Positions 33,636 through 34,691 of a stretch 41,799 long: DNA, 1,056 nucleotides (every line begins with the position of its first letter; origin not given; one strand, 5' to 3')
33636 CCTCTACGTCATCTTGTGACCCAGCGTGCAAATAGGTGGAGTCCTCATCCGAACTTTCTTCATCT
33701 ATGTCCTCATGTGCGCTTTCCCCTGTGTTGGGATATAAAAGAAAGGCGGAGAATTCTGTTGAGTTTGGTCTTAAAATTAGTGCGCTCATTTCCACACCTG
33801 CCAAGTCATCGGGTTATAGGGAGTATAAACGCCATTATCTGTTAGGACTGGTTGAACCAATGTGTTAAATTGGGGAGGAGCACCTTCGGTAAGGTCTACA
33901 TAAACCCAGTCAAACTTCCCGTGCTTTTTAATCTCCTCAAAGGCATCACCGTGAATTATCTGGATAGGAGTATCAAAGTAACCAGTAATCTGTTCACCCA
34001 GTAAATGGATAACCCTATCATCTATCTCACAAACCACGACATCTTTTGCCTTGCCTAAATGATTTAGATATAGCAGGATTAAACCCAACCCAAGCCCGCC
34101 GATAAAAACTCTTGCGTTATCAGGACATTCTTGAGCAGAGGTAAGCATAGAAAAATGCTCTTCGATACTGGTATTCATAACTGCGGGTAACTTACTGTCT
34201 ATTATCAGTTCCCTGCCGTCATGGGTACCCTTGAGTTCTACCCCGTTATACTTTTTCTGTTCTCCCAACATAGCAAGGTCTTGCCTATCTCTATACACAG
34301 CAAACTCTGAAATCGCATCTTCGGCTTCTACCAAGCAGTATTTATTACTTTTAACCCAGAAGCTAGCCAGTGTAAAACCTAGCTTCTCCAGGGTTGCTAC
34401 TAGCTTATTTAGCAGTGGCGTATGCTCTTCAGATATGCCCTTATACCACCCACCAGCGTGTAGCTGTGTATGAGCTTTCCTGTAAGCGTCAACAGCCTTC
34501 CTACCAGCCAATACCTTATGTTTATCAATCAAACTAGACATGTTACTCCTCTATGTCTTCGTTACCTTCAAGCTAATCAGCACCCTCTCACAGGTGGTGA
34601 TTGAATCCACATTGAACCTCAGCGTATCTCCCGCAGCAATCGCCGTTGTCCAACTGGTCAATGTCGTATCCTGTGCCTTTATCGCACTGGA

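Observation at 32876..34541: Spermidine-synthase-like transferase plus two protamine-like mini-proteins immediately upstream of the large terminase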

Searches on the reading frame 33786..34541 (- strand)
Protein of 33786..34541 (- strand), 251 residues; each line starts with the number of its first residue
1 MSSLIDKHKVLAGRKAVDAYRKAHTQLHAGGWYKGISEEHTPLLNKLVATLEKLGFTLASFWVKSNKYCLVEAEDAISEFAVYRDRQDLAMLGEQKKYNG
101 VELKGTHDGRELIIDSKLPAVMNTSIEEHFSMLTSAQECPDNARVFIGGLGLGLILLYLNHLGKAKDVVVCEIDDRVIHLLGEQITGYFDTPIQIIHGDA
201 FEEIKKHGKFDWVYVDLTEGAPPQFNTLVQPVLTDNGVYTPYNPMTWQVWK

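Call 3: search_protein_families(library=pfam, proteins=[window:33786-34541:-], max_evalue=1)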
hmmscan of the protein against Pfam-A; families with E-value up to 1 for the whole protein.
window:33786-34541:- (251 aa): 4 families
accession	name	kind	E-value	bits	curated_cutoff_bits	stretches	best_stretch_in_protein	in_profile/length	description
PF01564.23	Spermine_synth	-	8.8e-05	22.6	22.9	1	143-235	20-124/186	Spermine/spermidine synthase domain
PF13649.12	Methyltransf_25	-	0.023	15.8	27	1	149-215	5-70/97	Methyltransferase domain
PF00398.26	RrnaAD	-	0.16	11.5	24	1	164-201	51-86/263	Ribosomal RNA adenine dimethylase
PF02475.24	TRM5-TYW2_MTfase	-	0.2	12.1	28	1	141-222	36-117/164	TRM5/TYW2 methyltransferase domain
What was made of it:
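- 33786..34286 (-): Spermidine-synthase-fold SAM-binding transferase domain (aa ~86-251): four beta strands followed by a shortened Rossmann domain. PF01564 at 22.6 bits against a 22.9 cut-off (call 3).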

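Call 4: search_protein_families(library=phrogs, proteins=[window:33786-34541:-], max_evalue=1)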
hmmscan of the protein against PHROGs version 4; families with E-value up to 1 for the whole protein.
window:33786-34541:- (251 aa): 3 families
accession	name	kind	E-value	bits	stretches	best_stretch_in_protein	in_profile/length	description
phrog_15516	-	other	0.0019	18.7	1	157-238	73-157/214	methyltransferase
phrog_15480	-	other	0.0024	18.4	1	112-216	66-177/245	methyltransferase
phrog_11666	-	unknown function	0.21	12.6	1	145-177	8-44/49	-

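Call 6: search_dna_similar(query=window:33786-34541:-, collection=phages, mode=protein, max_rows=30, max_evalue=0.01)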
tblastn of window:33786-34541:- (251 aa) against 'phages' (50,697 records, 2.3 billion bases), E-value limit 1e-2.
No match.

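Call 7: search_solved_structures(query=window:33786-34541:-, max_evalue=10, show_alignments=3)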
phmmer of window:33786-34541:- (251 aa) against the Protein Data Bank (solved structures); distinct sequences matched with E-value up to 10: 16.
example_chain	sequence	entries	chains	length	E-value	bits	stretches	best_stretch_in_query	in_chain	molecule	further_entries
2b2c_A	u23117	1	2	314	7.3e-06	28.7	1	92-224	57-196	spermidine synthase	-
6bq2_A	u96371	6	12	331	0.0048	19.5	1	97-219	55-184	Thermospermine synthase ACAULIS protein | Thermospermine synthase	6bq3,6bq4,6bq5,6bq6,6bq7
2o05_A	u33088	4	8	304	0.007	19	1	131-223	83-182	Spermidine synthase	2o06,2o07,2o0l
3rw9_A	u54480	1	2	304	0.007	19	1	131-223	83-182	Spermidine synthase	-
9q41_A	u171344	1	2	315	0.0076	18.8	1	131-223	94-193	Spermidine synthase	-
2e5w_A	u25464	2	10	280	0.0094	18.5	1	91-223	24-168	Probable spermidine synthase | spermidine synthase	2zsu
6o64_A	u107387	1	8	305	0.016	17.8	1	109-228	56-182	Spermidine synthase 2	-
6o65_A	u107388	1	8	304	0.022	17.3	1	109-226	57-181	Spermidine synthase 1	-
1xj5_A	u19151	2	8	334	0.027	17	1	109-226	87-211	Spermidine synthase 1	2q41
6o63_A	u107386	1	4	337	0.028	17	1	109-226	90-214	Spermidine synthase 1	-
3ntv_A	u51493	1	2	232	0.16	14.5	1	168-240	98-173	MW1564 protein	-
8k1f_A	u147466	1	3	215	0.44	13.1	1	159-234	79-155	tRNA 5-hydroxyuridine methyltransferase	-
1zq9_A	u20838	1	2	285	0.5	12.9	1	151-201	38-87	Probable dimethyladenosine transferase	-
6w6c_A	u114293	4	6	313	0.53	12.8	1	150-201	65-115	Probable dimethyladenosine transferase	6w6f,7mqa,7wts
6qmm_A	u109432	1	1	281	0.77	12.3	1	107-227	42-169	Polyamine aminopropyltransferase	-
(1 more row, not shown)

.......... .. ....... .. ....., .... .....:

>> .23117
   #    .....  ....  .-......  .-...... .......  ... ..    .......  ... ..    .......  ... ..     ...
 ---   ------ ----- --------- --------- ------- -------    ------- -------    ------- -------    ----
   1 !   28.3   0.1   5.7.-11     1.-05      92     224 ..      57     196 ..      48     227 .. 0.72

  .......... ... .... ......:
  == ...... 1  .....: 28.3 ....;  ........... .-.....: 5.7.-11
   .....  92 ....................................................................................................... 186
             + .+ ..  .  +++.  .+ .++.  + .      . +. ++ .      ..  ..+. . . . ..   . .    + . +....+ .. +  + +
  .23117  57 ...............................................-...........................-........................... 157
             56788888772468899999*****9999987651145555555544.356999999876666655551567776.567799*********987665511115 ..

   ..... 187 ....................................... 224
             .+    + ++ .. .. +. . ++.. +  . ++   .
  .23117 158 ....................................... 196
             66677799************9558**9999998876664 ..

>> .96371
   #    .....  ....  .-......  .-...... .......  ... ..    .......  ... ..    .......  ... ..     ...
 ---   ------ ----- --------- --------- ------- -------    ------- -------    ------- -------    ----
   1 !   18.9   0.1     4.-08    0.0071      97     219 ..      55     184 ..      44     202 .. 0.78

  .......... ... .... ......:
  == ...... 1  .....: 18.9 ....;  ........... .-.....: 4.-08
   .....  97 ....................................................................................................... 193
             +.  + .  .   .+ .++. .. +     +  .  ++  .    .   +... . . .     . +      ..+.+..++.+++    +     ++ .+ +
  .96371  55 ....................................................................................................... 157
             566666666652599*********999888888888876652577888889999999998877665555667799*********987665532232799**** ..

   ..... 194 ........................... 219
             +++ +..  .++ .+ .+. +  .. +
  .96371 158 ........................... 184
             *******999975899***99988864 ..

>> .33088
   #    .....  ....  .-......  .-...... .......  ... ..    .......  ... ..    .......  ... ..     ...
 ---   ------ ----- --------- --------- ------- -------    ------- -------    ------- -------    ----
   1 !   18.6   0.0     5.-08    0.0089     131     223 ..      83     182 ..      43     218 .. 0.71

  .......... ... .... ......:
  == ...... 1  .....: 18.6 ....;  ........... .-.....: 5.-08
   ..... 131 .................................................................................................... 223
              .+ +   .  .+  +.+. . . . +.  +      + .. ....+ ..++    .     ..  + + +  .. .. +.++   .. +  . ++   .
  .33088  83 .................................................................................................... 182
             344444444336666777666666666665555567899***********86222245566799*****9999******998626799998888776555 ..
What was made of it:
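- Checked: The ten best PDB sequence hits are all spermidine or thermospermine synthases (call 7).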

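Call 8: find_homologous_proteins(query=window:33786-34541:-, max_evalue=0.001)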
Query window:33786-34541:- (251 aa): 29 proteins with E <= 0.001 among 452 candidates.
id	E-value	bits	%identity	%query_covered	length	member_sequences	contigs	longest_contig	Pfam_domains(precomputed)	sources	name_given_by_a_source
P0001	9.8e-169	577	100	100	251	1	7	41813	-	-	-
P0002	1.4e-112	393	66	98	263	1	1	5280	-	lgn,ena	-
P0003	1.7e-108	380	68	97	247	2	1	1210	PF01564.24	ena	-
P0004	2.8e-89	317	59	97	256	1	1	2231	-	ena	-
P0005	6.9e-89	316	58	99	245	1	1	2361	-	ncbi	-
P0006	1.2e-84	302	57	97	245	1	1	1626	-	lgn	-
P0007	5.3e-84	300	57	95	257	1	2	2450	-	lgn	-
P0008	9.9e-60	220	48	97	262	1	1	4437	-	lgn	-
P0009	1.7e-58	216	45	97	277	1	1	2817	-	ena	-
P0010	1.8e-56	209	47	97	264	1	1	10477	-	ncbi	ncbi:hypothetical protein ES707_09191 [subsurface metagenome]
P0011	3.5e-54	202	45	98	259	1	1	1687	-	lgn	-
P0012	2.1e-53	199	44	98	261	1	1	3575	-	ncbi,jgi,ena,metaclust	metaclust:\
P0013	6.4e-49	185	43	94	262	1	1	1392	PF01564.24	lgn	-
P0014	2.7e-44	169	40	96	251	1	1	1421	-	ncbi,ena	-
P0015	3.5e-42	163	40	96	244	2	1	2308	-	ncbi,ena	-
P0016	7.3e-39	152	42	91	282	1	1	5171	-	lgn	-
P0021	6.1e-16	77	63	26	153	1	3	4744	-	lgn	-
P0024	9.6e-14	69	56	26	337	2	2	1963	-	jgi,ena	-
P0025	1.3e-11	62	65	20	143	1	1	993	PF03692.21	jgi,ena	-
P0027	5.5e-10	57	52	25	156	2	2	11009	-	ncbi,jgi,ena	jgi:hypothetical protein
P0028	8.9e-10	56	49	27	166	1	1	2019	-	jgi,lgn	-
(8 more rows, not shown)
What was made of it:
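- On Polyamine aminopropyltransferase (spermidine synthase, PF01564): Two of 16 homologues carry a precomputed PF01564 hit (call 8).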

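Call 14: find_encoding_contigs(protein=P0010, flank=10000, max_places=3)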
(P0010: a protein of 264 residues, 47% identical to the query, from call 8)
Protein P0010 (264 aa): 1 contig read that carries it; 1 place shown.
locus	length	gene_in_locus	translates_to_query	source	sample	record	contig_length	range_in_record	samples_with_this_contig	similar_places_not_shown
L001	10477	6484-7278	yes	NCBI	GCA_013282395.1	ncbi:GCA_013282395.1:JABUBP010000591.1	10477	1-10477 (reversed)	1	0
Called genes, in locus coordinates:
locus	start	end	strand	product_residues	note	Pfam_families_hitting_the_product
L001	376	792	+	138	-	-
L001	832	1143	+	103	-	-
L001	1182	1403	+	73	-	-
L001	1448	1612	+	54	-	PF11450:DUF3008 (weak)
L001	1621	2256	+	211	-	PF07460:NUMOD3 (weak)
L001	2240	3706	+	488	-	-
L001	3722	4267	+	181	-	-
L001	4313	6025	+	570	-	-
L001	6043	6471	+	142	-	PF23140:Gp80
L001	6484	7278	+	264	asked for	-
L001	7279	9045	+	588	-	-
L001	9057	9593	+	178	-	-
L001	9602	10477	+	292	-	?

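Call 15: find_encoding_contigs(protein=P0002, flank=10000, max_places=3)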
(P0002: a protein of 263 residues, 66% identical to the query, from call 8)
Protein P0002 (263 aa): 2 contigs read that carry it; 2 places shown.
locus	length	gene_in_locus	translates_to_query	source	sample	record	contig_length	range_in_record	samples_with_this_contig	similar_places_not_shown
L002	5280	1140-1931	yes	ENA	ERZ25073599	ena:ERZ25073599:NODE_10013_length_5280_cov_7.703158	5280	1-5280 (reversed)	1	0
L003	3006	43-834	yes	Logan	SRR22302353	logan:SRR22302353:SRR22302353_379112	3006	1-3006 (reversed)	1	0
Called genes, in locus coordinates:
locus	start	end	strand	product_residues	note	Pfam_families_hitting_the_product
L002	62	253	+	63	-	-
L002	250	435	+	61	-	-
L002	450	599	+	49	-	-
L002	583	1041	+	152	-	-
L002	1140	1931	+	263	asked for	-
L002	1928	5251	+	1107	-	-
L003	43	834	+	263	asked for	-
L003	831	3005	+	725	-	?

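Call 16: find_encoding_contigs(protein=P0016, flank=10000, max_places=3)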
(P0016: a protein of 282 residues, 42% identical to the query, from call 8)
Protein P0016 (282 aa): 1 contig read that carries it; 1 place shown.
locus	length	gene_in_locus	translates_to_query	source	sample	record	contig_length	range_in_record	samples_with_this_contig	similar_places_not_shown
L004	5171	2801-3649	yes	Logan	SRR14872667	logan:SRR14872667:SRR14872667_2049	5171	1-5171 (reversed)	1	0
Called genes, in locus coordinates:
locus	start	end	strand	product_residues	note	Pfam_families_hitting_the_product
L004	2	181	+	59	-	?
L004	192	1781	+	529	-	PF14623:Vint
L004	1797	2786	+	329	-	-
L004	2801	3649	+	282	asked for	-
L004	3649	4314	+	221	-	-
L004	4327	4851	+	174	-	-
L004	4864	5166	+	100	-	-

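Call 20: find_related_loci(query=A1, collection=viral_contigs, flank=10000)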
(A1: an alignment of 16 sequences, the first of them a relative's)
Query A1 (251 aa) in viral_contigs; peptide patterns used: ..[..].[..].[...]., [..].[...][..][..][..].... (x = any residue, [..] = any of these).
51 stretches matched a pattern; 14 encode a relative of the query (tblastn E <= 1e-3); 14 distinct loci.
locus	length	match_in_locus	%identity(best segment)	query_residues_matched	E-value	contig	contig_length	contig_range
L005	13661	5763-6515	100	1-251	4e-173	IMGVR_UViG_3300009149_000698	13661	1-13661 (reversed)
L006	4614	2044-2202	75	5-57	1e-21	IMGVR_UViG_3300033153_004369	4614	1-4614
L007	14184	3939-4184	49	10-97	7e-21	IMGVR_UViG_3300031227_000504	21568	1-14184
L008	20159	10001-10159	74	5-57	7e-21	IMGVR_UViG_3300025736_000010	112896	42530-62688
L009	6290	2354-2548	62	9-72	2e-19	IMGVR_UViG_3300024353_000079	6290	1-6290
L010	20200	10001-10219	55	13-72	2e-17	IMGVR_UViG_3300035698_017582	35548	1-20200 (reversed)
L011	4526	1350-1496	69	9-57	3e-17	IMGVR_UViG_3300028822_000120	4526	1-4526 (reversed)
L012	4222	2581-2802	49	9-89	5e-17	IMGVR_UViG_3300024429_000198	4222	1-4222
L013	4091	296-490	55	4-67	8e-17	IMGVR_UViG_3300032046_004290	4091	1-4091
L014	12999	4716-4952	45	9-93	2e-16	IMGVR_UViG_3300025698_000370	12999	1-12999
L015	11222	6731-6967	45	9-93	2e-16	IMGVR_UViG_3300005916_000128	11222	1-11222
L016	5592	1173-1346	60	9-65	8e-16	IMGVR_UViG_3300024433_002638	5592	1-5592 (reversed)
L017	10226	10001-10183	61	9-68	1e-15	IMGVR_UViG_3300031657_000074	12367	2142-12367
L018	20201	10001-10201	58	7-72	2e-13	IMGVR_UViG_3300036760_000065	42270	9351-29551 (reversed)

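Call 26: search_solved_structures(query=A1, max_evalue=1, show_alignments=2)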
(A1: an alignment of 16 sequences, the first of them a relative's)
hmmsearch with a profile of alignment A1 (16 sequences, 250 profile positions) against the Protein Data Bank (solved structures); distinct sequences matched with E-value up to 1: 36.
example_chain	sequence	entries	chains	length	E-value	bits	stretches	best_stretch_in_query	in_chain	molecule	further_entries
2e5w_A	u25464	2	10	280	1.7e-07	33.9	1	86-240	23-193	Probable spermidine synthase | spermidine synthase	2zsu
8iyi_A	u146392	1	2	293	5.9e-07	32.2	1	89-243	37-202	KLLA0B09372p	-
3rw9_A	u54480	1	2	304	1.2e-06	31.2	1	99-246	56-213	Spermidine synthase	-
2o05_A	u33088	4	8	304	1.2e-06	31.2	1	99-246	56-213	Spermidine synthase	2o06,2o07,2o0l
9q41_A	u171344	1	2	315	1.3e-06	31.1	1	99-246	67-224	Spermidine synthase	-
2b2c_A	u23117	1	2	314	4.5e-05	26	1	91-220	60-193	spermidine synthase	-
6o64_A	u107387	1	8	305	0.0002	23.9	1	89-220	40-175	Spermidine synthase 2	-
3ntv_A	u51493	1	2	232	0.0003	23.3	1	161-239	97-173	MW1564 protein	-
2pss_A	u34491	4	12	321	0.00031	23.3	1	90-220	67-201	Spermidine synthase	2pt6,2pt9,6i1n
4uoe_A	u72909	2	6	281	0.00035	23.1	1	91-220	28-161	SPERMIDINE SYNTHASE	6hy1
2pwp_A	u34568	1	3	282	0.00036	23.1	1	91-220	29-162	Spermidine synthase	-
2hte_A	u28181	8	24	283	0.00036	23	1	91-220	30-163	Spermidine synthase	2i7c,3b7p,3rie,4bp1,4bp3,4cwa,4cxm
6bq2_A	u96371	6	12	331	0.00037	23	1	91-220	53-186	Thermospermine synthase ACAULIS protein | Thermospermine synthase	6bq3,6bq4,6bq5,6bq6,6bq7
8vyd_A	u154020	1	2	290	0.00048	22.6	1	153-215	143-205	SAM-dependent methyltransferase, UPF0020 family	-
6o65_A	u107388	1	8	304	0.001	21.6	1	89-220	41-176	Spermidine synthase 1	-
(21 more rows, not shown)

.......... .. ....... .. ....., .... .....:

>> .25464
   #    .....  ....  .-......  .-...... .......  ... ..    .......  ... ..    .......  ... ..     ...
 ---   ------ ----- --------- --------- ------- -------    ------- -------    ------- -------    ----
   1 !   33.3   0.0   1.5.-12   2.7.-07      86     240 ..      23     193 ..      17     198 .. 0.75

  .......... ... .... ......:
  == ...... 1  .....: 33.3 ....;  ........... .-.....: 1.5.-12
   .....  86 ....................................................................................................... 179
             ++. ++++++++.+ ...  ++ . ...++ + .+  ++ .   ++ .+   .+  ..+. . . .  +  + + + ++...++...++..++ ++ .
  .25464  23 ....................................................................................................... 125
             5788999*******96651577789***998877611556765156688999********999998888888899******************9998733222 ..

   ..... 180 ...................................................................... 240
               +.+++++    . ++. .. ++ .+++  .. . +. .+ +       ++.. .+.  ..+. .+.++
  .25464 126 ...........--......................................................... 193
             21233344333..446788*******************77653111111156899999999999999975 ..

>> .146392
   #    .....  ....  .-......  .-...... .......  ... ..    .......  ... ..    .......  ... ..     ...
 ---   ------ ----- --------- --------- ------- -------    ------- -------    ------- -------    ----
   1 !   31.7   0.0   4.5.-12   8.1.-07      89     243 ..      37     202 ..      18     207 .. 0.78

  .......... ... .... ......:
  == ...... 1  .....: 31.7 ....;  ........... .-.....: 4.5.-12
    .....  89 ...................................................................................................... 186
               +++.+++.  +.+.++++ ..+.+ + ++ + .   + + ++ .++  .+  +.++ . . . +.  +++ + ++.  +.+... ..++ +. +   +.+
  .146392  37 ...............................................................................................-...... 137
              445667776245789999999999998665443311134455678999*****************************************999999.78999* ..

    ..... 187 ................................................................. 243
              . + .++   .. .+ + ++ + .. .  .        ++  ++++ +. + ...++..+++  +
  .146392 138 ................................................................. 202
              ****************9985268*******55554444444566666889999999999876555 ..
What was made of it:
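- Checked: A 16-sequence family profile gives 1.7e-7 to 1.3e-6 for P. horikoshii, K. lactis and human spermidine synthases (call 26).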

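Call 30: find_related_loci(query=A1, collection=metagenome_contigs, flank=8000)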
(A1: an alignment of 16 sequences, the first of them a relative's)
Query A1 (251 aa) in metagenome_contigs; peptide patterns used: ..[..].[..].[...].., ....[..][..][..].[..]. (x = any residue, [..] = any of these).
315 stretches matched a pattern; 93 encode a relative of the query (tblastn E <= 1e-3); the best 80 are kept; 80 distinct loci.
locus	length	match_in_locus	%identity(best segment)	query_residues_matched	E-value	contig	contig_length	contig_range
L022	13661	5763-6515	100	1-251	1e-172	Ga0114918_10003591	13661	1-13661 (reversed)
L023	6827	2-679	100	26-251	3e-155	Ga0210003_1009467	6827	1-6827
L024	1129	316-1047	66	9-251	6e-124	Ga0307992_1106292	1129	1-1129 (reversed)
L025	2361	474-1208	58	4-251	2e-89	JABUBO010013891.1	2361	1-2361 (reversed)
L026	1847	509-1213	47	1-247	1e-69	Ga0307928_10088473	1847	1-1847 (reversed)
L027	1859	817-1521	47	1-247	1e-69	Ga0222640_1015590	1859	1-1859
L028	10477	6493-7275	47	5-248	1e-58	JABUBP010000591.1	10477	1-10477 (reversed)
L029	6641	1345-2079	48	9-248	2e-57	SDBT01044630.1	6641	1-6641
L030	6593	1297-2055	46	1-248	3e-56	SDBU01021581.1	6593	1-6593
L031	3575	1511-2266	44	6-250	2e-52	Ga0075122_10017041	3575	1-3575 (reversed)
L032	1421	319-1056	40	9-248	8e-43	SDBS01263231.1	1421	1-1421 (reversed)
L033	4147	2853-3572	40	2-244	2e-35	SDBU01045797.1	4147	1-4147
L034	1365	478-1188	37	13-251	2e-36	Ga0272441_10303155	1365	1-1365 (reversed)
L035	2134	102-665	34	68-239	2e-24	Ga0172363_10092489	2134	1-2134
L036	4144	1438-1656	64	7-66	4e-22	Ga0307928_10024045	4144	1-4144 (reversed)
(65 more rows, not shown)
